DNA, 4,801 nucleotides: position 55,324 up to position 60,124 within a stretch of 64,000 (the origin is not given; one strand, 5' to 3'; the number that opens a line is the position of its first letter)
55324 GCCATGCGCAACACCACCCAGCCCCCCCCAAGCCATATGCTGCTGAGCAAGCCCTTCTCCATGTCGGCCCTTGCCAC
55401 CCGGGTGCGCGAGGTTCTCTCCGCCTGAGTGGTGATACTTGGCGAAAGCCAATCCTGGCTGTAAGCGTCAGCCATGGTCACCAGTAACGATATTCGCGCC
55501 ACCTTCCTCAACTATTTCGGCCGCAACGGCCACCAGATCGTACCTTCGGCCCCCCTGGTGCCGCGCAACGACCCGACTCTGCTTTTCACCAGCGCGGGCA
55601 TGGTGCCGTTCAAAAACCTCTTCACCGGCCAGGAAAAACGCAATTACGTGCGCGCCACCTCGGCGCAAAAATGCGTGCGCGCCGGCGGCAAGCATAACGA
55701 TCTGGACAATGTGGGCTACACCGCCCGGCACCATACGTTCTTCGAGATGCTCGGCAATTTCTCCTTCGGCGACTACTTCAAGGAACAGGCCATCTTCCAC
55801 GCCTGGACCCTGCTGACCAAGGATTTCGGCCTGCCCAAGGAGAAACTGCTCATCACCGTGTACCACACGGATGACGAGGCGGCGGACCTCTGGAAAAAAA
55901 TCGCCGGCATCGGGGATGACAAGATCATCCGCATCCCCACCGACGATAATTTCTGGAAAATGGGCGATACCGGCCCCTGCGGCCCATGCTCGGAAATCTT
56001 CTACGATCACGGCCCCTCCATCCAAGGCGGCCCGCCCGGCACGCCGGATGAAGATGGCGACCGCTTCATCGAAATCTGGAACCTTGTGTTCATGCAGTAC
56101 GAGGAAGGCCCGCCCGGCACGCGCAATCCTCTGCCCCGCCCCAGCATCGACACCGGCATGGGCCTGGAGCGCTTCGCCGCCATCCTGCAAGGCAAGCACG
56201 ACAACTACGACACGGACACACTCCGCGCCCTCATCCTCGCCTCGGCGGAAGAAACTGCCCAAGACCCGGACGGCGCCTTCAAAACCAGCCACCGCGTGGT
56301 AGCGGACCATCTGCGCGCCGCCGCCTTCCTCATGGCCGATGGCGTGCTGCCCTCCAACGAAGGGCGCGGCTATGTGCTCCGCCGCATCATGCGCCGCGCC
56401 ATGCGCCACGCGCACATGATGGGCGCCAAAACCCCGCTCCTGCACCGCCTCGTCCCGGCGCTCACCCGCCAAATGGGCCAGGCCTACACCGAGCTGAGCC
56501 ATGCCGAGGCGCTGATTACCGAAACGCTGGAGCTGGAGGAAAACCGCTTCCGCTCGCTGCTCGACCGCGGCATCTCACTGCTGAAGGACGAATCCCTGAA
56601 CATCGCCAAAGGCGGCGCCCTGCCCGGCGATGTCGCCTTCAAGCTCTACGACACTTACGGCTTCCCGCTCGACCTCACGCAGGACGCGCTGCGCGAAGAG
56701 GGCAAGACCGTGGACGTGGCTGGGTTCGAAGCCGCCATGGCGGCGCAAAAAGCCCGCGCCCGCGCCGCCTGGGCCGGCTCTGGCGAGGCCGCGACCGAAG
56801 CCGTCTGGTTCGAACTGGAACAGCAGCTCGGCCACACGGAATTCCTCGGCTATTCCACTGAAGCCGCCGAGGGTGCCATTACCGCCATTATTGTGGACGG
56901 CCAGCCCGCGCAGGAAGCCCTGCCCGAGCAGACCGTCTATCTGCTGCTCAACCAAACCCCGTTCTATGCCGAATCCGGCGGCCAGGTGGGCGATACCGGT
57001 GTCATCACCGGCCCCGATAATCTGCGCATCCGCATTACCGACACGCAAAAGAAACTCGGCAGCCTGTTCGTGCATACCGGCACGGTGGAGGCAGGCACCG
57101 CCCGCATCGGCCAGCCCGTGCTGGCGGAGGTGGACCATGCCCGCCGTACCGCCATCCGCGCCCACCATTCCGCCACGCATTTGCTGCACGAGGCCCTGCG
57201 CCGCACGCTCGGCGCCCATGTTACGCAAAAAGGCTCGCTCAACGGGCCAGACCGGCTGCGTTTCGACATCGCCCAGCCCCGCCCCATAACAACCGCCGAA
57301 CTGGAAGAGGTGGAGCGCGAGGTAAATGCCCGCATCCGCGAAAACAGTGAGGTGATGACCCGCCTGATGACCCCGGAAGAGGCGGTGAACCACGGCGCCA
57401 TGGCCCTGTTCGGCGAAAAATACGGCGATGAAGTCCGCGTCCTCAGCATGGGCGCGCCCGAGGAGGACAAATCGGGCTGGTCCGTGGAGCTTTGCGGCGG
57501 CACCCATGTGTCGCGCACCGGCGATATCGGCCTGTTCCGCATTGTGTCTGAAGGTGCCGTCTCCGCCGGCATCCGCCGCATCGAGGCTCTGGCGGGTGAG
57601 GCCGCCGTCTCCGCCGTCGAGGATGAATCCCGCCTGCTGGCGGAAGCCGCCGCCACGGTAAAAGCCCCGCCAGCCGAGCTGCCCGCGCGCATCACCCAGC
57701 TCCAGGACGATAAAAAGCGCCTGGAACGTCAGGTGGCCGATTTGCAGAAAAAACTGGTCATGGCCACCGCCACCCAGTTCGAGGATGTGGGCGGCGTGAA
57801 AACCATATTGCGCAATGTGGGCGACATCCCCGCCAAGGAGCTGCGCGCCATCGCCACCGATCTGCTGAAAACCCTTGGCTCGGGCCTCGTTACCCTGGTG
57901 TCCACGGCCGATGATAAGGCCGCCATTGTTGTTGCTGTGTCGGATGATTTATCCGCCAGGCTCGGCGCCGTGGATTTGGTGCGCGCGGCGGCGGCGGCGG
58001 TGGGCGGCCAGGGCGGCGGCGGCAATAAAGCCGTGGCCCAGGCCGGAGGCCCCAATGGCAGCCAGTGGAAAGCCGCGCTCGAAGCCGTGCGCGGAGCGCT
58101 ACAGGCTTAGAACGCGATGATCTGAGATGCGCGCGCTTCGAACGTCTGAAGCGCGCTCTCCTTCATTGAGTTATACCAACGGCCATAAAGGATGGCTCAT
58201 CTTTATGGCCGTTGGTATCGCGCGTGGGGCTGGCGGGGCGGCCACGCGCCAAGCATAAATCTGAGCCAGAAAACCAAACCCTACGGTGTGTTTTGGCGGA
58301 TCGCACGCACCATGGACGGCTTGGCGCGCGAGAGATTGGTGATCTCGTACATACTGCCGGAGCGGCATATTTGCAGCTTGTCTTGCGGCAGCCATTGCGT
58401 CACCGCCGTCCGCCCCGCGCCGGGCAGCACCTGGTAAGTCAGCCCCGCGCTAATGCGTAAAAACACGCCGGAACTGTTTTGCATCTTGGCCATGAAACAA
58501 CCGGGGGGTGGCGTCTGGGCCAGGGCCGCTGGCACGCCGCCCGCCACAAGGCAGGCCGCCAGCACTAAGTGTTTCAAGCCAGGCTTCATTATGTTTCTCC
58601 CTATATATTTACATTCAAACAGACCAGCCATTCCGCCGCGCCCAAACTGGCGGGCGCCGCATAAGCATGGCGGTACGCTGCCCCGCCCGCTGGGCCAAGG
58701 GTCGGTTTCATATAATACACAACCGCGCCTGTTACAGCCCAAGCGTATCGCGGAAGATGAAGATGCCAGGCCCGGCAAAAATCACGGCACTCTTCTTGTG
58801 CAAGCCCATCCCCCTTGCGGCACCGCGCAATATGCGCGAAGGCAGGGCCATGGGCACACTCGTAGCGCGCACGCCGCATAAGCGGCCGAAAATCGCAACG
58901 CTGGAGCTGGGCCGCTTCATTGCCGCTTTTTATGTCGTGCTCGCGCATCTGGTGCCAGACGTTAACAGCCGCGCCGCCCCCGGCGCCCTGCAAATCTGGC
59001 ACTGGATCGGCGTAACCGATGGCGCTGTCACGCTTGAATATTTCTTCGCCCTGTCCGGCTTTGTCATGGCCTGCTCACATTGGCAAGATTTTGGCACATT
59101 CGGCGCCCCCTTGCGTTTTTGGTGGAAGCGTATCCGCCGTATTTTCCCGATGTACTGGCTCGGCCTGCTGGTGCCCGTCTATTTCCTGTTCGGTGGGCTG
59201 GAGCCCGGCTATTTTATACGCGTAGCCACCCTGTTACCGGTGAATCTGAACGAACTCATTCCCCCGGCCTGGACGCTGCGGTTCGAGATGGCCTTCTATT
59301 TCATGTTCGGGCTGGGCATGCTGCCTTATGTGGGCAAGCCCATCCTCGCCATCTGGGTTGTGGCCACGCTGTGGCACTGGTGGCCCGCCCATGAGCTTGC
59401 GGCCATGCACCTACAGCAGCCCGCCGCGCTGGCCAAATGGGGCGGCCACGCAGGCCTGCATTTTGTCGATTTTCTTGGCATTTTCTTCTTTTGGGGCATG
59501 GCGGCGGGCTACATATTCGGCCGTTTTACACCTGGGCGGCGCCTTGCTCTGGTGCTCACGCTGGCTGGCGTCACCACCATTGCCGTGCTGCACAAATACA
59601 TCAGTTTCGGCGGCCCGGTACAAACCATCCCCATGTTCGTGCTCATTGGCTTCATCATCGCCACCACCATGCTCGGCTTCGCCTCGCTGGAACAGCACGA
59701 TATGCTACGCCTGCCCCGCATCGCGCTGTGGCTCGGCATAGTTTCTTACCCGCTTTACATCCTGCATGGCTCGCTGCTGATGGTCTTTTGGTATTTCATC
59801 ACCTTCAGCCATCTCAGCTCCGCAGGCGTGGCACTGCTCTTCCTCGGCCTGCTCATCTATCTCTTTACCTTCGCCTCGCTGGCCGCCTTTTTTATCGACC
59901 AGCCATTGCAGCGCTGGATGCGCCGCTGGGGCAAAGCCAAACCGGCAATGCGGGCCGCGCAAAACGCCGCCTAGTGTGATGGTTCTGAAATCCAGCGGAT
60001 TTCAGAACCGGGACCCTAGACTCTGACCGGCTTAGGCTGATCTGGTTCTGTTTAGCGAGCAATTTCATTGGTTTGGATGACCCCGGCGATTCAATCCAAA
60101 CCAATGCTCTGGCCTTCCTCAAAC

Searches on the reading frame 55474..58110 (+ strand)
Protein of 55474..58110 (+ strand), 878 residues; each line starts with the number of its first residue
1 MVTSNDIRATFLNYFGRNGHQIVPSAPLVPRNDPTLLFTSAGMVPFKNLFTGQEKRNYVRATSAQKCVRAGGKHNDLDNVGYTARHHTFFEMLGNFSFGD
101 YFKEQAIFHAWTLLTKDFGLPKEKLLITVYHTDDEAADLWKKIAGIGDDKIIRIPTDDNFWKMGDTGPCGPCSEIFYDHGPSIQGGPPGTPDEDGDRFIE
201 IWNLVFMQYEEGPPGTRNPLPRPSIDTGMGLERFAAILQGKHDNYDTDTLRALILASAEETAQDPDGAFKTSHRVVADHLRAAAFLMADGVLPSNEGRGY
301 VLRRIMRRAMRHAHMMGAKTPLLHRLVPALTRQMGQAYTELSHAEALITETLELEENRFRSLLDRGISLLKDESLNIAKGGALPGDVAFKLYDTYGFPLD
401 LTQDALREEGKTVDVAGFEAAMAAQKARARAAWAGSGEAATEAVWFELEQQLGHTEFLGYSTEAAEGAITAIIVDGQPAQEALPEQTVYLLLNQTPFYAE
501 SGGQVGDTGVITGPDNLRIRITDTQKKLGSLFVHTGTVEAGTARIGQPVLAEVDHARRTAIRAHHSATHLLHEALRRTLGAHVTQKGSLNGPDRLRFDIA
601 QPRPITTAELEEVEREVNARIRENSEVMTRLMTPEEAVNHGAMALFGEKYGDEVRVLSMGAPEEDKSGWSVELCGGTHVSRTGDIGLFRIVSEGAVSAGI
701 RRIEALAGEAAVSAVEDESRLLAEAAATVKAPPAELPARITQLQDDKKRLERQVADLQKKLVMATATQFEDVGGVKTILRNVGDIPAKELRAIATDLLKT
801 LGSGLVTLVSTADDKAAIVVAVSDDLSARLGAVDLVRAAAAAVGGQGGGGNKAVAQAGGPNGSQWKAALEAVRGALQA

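Call 13: find_encoding_contigs(protein=window:55474-58110:+, flank=2000, max_places=6)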
Protein window:55474-58110:+ (878 aa): 3 contigs read that carry it; 3 places shown.
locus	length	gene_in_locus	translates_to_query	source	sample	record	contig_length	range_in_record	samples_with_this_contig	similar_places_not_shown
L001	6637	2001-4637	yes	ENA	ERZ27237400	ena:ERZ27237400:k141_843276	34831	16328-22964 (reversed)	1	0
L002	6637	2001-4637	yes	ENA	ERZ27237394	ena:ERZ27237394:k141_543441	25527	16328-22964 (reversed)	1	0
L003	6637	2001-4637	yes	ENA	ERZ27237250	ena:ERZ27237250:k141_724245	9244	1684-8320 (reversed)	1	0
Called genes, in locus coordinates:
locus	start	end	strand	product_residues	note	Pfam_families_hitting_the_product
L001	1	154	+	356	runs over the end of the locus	PF00154:RecA_N, PF08423:Rad51 (faint), PF06745:ATPase (weak), PF27531:MT3502_N (weak), PF21096:RecA_C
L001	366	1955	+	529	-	PF00512:HisKA, PF02518:HATPase_c, PF00072:Response_reg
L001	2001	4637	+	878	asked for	PF01411:tRNA-synt_2c, PF07973:tRNA_SAD, PF02272:DHHA1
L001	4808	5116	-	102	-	-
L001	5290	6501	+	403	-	PF01757:Acyl_transf_3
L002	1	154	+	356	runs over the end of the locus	PF00154:RecA_N, PF08423:Rad51 (faint), PF06745:ATPase (weak), PF27531:MT3502_N (weak), PF21096:RecA_C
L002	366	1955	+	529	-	PF00512:HisKA, PF02518:HATPase_c, PF00072:Response_reg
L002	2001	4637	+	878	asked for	PF01411:tRNA-synt_2c, PF07973:tRNA_SAD, PF02272:DHHA1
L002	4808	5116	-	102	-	-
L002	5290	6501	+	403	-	PF01757:Acyl_transf_3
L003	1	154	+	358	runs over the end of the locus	?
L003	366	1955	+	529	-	PF00512:HisKA, PF02518:HATPase_c, PF00072:Response_reg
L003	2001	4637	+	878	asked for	PF01411:tRNA-synt_2c, PF07973:tRNA_SAD, PF02272:DHHA1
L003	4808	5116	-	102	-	-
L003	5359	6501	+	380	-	PF01757:Acyl_transf_3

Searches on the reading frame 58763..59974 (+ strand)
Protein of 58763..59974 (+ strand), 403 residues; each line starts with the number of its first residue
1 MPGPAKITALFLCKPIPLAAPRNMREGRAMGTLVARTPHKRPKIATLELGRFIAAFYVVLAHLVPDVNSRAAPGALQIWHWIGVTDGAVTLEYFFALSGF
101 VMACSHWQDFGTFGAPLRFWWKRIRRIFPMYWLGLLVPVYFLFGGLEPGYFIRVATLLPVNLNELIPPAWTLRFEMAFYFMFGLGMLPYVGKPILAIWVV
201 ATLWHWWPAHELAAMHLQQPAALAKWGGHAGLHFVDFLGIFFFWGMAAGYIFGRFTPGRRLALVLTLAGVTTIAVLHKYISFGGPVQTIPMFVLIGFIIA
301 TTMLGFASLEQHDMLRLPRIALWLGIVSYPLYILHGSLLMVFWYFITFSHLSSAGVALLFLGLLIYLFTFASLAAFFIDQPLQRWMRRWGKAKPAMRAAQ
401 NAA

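Call 48: search_protein_families(library=pfam, proteins=[window:58763-59974:+], max_evalue=0.001)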
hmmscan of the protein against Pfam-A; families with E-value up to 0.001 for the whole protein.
window:58763-59974:+ (403 aa): 1 family
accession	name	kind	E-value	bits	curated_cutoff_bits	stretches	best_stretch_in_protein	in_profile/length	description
PF01757.29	Acyl_transf_3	-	1.2e-14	54.6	31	1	46-371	3-321/326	Acyltransferase domain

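Call 97: find_homologous_proteins(query=window:58763-59974:+, max_evalue=1e-60)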
Query window:58763-59974:+ (403 aa): 25 proteins with E <= 1e-60 among 8000 candidates.
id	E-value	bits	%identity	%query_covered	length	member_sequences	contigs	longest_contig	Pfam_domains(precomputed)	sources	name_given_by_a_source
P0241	6.2e-253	858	100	94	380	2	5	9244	PF01757.29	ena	-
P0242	3.8e-214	730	85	93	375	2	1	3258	PF01757.29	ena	-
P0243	3.0e-162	559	65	91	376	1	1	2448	PF01757.29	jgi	jgi:exopolysaccharide production protein ExoZ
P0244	2.2e-161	556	66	93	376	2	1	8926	PF01757.29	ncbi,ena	-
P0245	3.4e-137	476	60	89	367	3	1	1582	PF01757.29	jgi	jgi:peptidoglycan/LPS O-acetylase OafA/YrhL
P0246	5.0e-134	466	58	93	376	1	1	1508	PF01757.29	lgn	-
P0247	2.5e-129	450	56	92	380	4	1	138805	PF01757.29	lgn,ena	-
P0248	1.6e-122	428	56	89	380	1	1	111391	PF01757.29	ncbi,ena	-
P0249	7.6e-121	422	51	94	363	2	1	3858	PF01757.29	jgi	jgi:exopolysaccharide production protein ExoZ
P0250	1.7e-120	421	57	86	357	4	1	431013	PF01757.29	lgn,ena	-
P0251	1.4e-104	369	76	52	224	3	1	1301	-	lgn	-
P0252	1.3e-73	267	43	86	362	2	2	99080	PF01757.29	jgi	jgi:peptidoglycan/LPS O-acetylase OafA/YrhL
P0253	2.7e-73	266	42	94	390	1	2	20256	PF01757.29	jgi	jgi:peptidoglycan/LPS O-acetylase OafA/YrhL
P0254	1.3e-72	263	40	92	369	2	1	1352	PF01757.29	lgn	-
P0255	2.8e-72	262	42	88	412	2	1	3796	PF01757.29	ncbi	-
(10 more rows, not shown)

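Call 98: find_encoding_contigs(protein=P0242, flank=2500, max_places=2)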
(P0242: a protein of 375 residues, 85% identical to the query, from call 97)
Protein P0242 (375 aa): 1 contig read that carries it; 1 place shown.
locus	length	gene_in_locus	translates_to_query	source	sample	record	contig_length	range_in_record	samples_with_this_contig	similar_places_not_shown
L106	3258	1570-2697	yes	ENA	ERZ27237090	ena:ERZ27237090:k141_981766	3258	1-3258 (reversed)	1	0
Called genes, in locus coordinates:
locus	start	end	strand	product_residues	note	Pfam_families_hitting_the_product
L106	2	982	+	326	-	?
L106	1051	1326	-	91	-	-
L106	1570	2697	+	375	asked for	PF01757:Acyl_transf_3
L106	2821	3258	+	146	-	?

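Call 99: find_encoding_contigs(protein=P0244, flank=2500, max_places=1)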
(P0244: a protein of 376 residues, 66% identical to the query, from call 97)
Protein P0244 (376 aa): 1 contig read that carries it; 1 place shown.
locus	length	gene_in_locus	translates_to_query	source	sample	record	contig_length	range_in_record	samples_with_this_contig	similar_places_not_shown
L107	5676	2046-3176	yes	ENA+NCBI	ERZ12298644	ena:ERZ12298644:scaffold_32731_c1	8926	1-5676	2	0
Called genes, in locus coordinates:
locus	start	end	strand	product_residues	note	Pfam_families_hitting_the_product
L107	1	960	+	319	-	?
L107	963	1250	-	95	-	-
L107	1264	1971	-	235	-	PF02146:SIR2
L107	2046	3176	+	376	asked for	PF01757:Acyl_transf_3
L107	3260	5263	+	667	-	PF04632:FUSC, PF13515:FUSC_2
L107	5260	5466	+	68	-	PF07869:DUF1656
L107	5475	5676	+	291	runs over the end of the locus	PF25917:BSH_RND, PF25919:BSH_CusB (weak), PF25963:Beta-barrel_AAEA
